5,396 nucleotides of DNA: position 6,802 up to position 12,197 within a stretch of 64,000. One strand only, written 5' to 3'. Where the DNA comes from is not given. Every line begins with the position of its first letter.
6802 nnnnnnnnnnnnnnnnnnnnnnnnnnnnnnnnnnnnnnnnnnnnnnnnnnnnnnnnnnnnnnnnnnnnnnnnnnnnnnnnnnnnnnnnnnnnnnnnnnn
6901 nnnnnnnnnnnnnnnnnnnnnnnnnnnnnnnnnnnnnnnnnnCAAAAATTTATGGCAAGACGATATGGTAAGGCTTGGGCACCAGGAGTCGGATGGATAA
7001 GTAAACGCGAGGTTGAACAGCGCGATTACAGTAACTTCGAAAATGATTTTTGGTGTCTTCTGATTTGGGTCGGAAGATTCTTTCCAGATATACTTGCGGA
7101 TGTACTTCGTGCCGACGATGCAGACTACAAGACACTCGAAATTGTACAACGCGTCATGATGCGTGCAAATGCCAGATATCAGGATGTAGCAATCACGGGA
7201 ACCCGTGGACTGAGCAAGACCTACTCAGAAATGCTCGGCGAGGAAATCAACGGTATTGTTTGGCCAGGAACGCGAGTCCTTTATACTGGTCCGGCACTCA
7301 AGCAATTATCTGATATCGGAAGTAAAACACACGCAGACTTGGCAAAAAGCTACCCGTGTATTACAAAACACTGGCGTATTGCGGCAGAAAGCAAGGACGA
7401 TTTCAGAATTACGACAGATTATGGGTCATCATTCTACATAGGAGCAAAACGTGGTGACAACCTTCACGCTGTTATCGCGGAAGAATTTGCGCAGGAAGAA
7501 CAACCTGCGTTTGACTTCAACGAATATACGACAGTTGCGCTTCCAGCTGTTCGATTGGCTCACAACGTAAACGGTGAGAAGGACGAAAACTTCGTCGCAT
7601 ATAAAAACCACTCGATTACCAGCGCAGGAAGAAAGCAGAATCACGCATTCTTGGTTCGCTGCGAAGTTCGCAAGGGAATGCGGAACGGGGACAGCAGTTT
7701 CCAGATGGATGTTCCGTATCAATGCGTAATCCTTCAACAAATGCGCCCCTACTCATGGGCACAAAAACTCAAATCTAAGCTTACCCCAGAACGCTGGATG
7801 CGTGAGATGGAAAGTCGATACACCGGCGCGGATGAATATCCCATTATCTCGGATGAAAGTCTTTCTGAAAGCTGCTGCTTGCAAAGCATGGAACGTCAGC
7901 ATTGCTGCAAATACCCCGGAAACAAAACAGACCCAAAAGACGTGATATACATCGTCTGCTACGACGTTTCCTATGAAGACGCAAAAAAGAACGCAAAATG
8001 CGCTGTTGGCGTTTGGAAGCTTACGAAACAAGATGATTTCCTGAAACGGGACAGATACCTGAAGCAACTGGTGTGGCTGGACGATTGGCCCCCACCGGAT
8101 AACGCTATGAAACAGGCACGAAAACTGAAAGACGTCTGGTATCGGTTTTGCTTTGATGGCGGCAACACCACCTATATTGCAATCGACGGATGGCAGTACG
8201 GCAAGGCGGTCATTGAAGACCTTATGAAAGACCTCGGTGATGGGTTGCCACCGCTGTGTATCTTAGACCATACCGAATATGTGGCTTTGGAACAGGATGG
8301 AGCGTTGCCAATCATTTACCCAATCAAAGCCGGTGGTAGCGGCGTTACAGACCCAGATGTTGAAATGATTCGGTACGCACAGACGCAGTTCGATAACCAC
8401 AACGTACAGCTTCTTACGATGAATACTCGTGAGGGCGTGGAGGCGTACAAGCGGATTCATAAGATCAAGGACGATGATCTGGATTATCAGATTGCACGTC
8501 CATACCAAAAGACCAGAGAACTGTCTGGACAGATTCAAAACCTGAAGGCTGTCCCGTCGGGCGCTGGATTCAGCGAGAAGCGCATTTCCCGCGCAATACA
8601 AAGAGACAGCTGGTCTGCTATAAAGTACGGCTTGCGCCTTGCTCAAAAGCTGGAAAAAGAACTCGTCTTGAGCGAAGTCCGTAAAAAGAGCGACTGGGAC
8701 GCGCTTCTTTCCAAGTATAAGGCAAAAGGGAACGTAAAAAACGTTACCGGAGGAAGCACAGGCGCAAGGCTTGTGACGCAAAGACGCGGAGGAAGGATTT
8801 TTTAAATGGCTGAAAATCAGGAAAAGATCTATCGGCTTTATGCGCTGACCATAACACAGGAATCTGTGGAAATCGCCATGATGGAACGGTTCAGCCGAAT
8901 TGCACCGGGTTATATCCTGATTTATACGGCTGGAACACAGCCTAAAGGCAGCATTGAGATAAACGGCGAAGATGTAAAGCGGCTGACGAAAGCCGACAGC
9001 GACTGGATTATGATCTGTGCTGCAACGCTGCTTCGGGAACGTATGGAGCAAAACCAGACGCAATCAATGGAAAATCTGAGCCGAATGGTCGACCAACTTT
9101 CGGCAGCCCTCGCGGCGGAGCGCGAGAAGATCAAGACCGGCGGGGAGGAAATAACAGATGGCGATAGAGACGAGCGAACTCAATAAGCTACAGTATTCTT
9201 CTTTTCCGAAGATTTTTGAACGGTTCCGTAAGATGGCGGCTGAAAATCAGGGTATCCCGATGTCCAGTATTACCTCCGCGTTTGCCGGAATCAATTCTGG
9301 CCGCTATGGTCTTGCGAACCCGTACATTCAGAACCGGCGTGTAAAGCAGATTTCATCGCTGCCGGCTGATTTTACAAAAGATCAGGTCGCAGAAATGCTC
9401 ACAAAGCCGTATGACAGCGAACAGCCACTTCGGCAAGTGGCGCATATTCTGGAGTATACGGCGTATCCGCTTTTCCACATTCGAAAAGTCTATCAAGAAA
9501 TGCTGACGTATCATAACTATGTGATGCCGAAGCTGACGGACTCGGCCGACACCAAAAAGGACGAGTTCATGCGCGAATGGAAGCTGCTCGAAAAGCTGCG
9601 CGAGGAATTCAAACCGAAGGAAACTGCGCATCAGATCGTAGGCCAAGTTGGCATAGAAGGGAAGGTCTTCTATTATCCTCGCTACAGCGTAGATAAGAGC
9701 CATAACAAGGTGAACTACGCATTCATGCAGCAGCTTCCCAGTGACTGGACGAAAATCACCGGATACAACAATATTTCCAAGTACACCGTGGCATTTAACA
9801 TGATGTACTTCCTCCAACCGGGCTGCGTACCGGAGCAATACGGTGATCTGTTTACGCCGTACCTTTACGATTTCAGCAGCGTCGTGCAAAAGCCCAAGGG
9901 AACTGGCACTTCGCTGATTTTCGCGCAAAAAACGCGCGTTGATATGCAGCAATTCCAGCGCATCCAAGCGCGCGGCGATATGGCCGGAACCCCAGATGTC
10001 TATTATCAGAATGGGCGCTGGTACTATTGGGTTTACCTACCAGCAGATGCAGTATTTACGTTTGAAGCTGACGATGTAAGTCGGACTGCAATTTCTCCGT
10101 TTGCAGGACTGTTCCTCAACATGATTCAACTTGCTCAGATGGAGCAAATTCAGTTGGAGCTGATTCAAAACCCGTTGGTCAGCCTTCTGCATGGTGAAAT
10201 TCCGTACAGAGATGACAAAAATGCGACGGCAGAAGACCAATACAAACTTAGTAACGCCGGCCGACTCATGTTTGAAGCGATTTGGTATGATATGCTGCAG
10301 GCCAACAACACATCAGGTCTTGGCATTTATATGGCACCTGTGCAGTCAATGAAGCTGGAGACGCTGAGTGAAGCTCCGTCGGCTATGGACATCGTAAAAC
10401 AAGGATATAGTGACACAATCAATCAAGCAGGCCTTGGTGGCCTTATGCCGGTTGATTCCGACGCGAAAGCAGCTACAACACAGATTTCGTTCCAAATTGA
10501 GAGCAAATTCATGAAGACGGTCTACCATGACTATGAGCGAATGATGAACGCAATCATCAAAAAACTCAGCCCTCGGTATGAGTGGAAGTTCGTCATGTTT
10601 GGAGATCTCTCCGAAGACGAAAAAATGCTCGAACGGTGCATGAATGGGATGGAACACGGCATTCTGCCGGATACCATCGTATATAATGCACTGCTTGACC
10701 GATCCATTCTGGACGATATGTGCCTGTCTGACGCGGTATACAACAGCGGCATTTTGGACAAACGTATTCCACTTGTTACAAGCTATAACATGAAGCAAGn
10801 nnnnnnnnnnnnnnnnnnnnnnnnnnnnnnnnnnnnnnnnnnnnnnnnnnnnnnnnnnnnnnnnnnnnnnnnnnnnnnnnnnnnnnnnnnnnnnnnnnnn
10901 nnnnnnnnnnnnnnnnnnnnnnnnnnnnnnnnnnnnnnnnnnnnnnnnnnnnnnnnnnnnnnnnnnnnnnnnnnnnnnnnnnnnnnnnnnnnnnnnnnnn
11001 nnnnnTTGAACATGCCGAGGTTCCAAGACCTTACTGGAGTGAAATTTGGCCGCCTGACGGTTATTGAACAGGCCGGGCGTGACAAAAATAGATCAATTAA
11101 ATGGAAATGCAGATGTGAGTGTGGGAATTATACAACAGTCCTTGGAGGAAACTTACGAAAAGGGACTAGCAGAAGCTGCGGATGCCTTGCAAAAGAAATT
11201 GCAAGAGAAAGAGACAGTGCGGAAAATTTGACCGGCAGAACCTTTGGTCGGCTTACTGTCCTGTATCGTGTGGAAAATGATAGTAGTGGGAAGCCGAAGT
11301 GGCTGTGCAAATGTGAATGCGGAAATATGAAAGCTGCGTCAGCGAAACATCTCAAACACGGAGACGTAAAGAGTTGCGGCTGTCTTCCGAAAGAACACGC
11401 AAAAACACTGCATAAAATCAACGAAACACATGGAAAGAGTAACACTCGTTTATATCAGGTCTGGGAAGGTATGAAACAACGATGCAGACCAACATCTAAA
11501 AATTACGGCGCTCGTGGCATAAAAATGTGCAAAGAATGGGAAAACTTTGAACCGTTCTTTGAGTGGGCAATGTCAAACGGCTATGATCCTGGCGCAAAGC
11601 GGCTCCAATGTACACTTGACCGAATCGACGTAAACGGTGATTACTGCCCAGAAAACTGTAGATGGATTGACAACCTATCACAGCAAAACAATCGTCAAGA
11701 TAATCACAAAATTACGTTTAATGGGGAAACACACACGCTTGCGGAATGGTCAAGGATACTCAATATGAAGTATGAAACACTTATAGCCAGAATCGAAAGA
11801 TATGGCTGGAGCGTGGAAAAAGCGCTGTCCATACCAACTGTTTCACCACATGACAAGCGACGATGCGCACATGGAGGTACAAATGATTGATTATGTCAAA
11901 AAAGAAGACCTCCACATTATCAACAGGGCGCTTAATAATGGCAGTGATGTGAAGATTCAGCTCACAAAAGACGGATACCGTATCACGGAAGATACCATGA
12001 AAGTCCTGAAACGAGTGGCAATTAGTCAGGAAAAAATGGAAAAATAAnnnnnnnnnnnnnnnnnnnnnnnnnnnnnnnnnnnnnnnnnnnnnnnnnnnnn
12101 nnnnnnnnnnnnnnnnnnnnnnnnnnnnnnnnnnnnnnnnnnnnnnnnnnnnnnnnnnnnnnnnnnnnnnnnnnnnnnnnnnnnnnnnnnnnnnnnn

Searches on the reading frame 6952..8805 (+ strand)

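Call 16: search_protein_families(library=phrogs, proteins=[window:6952-8805:+], max_evalue=0.001)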
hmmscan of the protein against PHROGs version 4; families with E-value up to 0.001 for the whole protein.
window:6952-8805:+ (617 aa): 2 families
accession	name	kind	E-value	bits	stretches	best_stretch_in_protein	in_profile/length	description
phrog_15503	-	unknown function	1.3e-15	58.4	1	28-183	40-196/245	-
phrog_24618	-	unknown function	0.00078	20.2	0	469-572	111-215/230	-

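Call 27: search_protein_families(library=pfam, proteins=[window:6952-8805:+], max_evalue=0.01)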
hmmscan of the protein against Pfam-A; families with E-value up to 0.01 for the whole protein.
window:6952-8805:+ (617 aa): 0 families

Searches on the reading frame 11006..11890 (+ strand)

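Call 15: search_protein_families(library=phrogs, proteins=[window:11006-11890:+], max_evalue=0.001)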
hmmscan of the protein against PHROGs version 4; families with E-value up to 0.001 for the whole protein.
window:11006-11890:+ (294 aa): 9 families
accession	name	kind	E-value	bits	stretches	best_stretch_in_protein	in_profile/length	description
phrog_374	-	DNA, RNA and nucleotide metabolism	2e-93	315.2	2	70-274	192-396/617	HNH endonuclease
phrog_3377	-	DNA, RNA and nucleotide metabolism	9.8e-53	179.9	1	139-280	4-143/196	HNH endonuclease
phrog_8790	-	DNA, RNA and nucleotide metabolism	3.8e-32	113.2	1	137-264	13-133/241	restriction endonuclease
phrog_2081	-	DNA, RNA and nucleotide metabolism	6.5e-24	85.9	1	102-238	54-203/433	HNH endonuclease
phrog_18493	-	unknown function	9.5e-14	52.6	2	5-46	56-94/136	-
phrog_953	-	DNA, RNA and nucleotide metabolism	2.5e-13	51.2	1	140-222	215-297/420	HNH endonuclease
phrog_22195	-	unknown function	5.4e-13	50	2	69-139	4-69/148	-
phrog_13470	-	DNA, RNA and nucleotide metabolism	1.4e-05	26.3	0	71-149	8-92/152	HNH endonuclease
phrog_1065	-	unknown function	0.00039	21.3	0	248-285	112-149/192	-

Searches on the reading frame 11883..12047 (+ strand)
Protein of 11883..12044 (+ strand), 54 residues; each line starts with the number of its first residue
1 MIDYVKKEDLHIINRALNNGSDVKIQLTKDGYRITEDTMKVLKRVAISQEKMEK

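Call 73: search_protein_families(library=pfam, alignment_id=A5, max_evalue=10)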
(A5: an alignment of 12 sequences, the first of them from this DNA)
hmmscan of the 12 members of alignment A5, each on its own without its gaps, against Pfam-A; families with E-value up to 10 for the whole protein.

A. member 1, seq(54 aa): 1 family
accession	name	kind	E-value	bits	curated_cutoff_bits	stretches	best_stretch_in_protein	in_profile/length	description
PF05303.17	GSKIP_dom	-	0.093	13.3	20.9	1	7-43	28-64/105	GSKIP domain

B. families by the number of members that match (of 12 scanned): 6 families
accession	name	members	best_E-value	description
PF05303.17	GSKIP_dom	3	0.057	GSKIP domain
PF09178.16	MGTA_C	2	0.066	4-alpha-glucanotransferase, C-terminal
PF22863.1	TraI_middle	2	0.16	TraI-like middle domain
PF17792.6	ThiD2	1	0.0036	ThiD2 family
PF09196.16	DUF1953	1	0.083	Domain of unknown function (DUF1953)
PF23978.1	DUF7303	1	0.14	Family of unknown function (DUF7303)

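Call 74: search_solved_structures(query=A5, max_evalue=10, show_alignments=3)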
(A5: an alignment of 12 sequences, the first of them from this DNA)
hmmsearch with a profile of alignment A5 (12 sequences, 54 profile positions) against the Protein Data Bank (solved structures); distinct sequences matched with E-value up to 10: 10.
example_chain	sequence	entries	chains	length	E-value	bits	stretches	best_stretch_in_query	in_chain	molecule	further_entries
8gsa_A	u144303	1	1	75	0.097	15.5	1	9-46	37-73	Acyl carrier protein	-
4kt0_E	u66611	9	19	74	0.71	12.7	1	15-29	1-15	Photosystem I reaction center subunit IV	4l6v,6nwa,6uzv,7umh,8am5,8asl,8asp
6dzi_k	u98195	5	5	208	0.73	12.7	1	21-40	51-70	30S ribosomal protein S3 | Small ribosomal subunit protein uS3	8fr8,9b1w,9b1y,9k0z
8yp6_c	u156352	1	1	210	0.74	12.6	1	21-40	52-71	Small ribosomal subunit protein uS3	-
32nj_C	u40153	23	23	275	1.1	12.1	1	21-40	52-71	Small ribosomal subunit protein uS3 | 30S ribosomal protein S3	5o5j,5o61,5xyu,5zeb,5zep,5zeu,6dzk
5oy0_e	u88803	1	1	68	1.6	11.6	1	16-29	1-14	Photosystem I reaction center subunit IV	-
7p12_A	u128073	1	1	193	5.8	9.8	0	5-25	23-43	DeNovoTIM13-SB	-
6yqx_A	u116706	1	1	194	6.1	9.7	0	5-25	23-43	de novo designed TIM barrel DeNovoTIM13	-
5v93_c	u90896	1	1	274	8.7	9.2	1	21-40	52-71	30S ribosomal protein S3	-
7kgb_c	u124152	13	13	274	8.7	9.2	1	21-40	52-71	30S ribosomal protein S3 | Small ribosomal subunit protein uS3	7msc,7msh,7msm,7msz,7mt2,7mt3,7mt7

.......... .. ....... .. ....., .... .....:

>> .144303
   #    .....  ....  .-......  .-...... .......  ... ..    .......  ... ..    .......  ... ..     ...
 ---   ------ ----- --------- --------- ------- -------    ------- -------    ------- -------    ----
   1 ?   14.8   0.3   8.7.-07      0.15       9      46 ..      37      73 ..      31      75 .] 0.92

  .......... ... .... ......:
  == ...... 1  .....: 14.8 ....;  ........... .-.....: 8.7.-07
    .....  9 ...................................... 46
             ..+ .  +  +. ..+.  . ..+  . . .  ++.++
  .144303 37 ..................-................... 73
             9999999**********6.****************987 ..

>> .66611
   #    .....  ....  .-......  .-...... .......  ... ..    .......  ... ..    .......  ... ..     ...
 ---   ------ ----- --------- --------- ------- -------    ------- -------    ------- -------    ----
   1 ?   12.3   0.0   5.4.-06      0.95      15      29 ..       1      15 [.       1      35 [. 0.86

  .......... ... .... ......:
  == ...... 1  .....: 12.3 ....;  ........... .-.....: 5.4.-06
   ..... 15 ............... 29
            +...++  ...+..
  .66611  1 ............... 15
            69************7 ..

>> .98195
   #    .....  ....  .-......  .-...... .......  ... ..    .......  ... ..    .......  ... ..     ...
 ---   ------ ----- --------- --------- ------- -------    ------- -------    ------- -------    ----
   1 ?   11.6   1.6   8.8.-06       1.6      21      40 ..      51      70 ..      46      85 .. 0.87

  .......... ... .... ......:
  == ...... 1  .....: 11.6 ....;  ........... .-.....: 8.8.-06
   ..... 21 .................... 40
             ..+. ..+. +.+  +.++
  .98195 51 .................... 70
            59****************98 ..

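Call 75: find_homologous_proteins(query=window:11883-12044:+, max_evalue=0.001)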
Query seq(54 aa) (54 aa): 7 proteins with E <= 0.001 among 7 candidates.
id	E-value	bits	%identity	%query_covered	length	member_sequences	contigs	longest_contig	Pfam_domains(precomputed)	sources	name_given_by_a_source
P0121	3.3e-24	99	93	100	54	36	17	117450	-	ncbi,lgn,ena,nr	nr:MAG TPA: hypothetical protein [Caudoviricetes sp.]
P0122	5.7e-24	99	93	100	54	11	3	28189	-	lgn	-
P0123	9.6e-24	98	96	96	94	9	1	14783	-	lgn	-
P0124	1.5e-23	97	93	100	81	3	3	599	-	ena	-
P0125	1.5e-21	91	91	100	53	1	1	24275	-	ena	-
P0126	1.5e-17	79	93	78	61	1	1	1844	-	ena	-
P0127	1.9e-16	75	83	87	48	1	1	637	-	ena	-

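Call 76: find_homologous_proteins(query=A5, max_evalue=0.001)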
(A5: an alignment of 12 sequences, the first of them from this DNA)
Query A5 (12 sequences) (54 aa, profile of the alignment): 142 proteins with E <= 0.001 among 213 candidates; the best 120 are listed.
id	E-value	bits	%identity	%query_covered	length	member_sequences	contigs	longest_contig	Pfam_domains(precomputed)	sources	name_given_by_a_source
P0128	1.6e-25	106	67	91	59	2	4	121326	-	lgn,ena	-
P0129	4.8e-25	105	69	91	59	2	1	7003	-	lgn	-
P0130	5.4e-25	104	71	78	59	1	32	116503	-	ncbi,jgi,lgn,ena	-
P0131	1.0e-24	104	70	81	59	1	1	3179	-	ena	-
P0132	1.1e-24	103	74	78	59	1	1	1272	-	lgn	-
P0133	1.2e-24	103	74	78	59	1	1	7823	-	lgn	-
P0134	1.2e-24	103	70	81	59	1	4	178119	-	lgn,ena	-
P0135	1.7e-24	103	70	81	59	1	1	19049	-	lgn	-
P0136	1.8e-24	103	70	81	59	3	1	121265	-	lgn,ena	-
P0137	1.8e-24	103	70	81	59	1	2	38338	-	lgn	-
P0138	1.9e-24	103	75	81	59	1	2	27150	-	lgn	-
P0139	1.9e-24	103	62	93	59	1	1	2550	-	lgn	-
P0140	2.1e-24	103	70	81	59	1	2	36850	-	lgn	-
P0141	2.2e-24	102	70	81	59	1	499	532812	-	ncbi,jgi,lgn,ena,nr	jgi:hypothetical protein|nr:MAG TPA: hypothetical protein [Caudoviricetes sp.]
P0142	2.3e-24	102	74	78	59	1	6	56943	-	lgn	-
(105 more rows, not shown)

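Call 79: find_encoding_contigs(protein=P0141, flank=10000, max_places=4)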
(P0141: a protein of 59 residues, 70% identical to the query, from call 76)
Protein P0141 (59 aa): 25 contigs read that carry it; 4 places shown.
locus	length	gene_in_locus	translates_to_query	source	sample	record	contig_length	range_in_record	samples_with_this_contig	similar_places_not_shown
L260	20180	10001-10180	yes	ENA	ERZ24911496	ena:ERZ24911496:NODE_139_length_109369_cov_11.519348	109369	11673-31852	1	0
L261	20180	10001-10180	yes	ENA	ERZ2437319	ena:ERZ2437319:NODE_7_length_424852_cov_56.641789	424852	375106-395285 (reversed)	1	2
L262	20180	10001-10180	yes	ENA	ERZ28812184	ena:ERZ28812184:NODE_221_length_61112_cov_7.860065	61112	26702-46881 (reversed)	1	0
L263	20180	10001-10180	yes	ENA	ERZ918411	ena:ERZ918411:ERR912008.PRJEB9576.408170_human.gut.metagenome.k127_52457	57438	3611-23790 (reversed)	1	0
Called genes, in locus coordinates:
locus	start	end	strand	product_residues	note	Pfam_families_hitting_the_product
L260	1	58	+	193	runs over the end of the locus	-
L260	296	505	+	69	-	PF14354:Lar_restr_allev (weak)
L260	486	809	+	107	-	-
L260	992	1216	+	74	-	-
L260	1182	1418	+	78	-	-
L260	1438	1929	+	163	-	-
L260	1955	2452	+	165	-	-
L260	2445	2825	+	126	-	-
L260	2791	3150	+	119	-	PF24729:Acb2_Tad1_hairpin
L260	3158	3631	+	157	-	-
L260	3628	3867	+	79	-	-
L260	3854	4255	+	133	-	-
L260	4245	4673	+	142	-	-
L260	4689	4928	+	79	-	-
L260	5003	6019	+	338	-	-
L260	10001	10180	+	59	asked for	-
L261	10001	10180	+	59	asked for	-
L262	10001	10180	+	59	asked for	-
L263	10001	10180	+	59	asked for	-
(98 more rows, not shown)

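Call 85: predict_structure(alignment_id=A6)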
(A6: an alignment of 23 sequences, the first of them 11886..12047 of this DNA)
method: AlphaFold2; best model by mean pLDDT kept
length: 53 residues; sequences in the alignment: 23
mean_pLDDT: 75.0   pTM: 0.49
mean pLDDT of the five models: 75.0, 74.7, 74.0, 73.9, 73.1
residues with pLDDT >= 90: 4; 70-90: 29; 50-70: 13; < 50: 7
segments of 3 or more residues with pLDDT < 50: 47-53
pLDDT, mean of each block of 10 residues (from residue 1): 78 89 89 77 52 41
secondary structure, 60 per line:
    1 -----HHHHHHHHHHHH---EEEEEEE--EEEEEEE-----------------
elements in order: H6-17 E21-27 E30-36

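Call 87: fold_search(model_id=the predicted structure, library=pdb)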
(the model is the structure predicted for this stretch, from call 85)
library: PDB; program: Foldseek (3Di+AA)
matches with E <= 10: 269; with E <= 0.001: 0
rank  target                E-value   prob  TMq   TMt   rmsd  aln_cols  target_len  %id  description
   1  2ge8_A                3.3e-01  0.41  0.37  0.21  10.5        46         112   22  Structure of the C-terminal dimerization domain of infectious bronchitis virus nucleocapsid protein (released 2006-06-27)
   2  2ge8_B                4.3e-01  0.35  0.37  0.21  10.4        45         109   22  Structure of the C-terminal dimerization domain of infectious bronchitis virus nucleocapsid protein (released 2006-06-27)
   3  2ge8_G                5.2e-01  0.28  0.37  0.21  11.6        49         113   20  Structure of the C-terminal dimerization domain of infectious bronchitis virus nucleocapsid protein (released 2006-06-27)
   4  2ge8_F                6.0e-01  0.47  0.37  0.22   3.6        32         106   28  Structure of the C-terminal dimerization domain of infectious bronchitis virus nucleocapsid protein (released 2006-06-27)
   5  6wxp_B                7.3e-01  0.84  0.53  0.20   3.6        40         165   18  De novo TIM barrel-ferredoxin fold fusion homodimer with 4-glutamate centre TFD-EE (released 2020-11-25)
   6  2ca1_B                7.8e-01  0.25  0.37  0.22  10.7        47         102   19  Crystal structure of the IBV coronavirus nucleocapsid (released 2006-06-19)
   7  2ge8_D                8.4e-01  0.25  0.36  0.21   8.6        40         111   25  Structure of the C-terminal dimerization domain of infectious bronchitis virus nucleocapsid protein (released 2006-06-27)
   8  8wqk_E                8.4e-01  0.21  0.35  0.22  10.7        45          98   20  Crystal structure of the C-terminal domain of PEDV nucleocapsid protein (released 2024-10-16)
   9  2ge7_A                9.0e-01  0.21  0.36  0.21  10.5        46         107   22  Structure of the C-terminal dimerization domain of infectious bronchitis virus nucleocapsid protein (released 2006-06-27)
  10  2ge8_I                9.0e-01  0.21  0.37  0.22   9.9        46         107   24  Structure of the C-terminal dimerization domain of infectious bronchitis virus nucleocapsid protein (released 2006-06-27)
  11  8wqk_F                9.6e-01  0.33  0.35  0.22   4.1        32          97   25  Crystal structure of the C-terminal domain of PEDV nucleocapsid protein (released 2024-10-16)
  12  8wqk_C                1.0e+00  0.30  0.35  0.21   3.8        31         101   26  Crystal structure of the C-terminal domain of PEDV nucleocapsid protein (released 2024-10-16)
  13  8ym1_E                1.0e+00  0.18  0.34  0.19  10.0        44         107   25  Structure of SADS-CoV Virus Nucleocapsid Protein (released 2024-07-24)
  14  8wqk_H                1.1e+00  0.18  0.34  0.21  10.2        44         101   20  Crystal structure of the C-terminal domain of PEDV nucleocapsid protein (released 2024-10-16)
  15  8ym1_F                1.1e+00  0.16  0.34  0.20  10.1        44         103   25  Structure of SADS-CoV Virus Nucleocapsid Protein (released 2024-07-24)
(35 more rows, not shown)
